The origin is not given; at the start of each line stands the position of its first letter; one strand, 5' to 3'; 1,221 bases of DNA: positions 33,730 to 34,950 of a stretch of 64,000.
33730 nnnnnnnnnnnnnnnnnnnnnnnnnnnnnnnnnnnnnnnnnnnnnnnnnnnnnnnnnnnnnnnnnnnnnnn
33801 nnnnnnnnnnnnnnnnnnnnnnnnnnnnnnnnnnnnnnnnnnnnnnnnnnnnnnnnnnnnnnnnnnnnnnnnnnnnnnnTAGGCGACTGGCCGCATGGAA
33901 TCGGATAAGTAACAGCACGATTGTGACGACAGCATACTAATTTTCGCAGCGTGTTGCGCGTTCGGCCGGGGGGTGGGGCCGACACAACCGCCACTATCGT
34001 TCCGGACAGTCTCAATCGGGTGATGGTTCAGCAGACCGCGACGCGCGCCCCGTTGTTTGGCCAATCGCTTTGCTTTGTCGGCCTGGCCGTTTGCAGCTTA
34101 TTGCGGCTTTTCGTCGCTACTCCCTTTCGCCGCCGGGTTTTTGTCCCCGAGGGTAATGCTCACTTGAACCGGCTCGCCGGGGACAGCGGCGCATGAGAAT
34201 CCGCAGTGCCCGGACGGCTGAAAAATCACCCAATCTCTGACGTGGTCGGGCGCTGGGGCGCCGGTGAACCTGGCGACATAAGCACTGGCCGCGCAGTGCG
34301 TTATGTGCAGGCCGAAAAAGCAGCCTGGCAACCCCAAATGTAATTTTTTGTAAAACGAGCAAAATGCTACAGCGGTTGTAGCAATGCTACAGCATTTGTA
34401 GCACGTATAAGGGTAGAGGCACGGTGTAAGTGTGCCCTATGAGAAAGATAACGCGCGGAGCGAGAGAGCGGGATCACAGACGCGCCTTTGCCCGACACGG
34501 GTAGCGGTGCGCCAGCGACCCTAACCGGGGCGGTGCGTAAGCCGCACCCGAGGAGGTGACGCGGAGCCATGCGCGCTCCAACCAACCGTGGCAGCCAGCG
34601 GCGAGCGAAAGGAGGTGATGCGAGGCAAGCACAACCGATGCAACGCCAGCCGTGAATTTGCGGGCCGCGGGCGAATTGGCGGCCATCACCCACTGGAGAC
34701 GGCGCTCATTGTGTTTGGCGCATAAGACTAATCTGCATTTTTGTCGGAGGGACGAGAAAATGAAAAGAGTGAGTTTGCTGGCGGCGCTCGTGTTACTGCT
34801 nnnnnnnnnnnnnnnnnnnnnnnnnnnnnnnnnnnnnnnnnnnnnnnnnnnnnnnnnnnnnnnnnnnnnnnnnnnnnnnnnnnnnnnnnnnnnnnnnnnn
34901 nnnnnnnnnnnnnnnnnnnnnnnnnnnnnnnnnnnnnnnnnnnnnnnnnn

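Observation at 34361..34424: Conserved ~65-nt palindrome-rich element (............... core) repeated in the long leaders of two different PEP-CTERM genes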

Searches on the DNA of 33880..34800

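Call 39: search_rna_families(source=window, start=33880, end=34800, threshold=evalue, max_evalue=10)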
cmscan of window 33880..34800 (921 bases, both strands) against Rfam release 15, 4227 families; matches with E-value up to 10: 1.
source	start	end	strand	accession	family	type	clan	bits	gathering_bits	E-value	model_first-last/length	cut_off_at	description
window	34472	34498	-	RF02087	Yar_3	Gene; lncRNA;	-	10.3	50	8.5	1-67/67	no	Yellow-achaete intergenic RNA conserved region 3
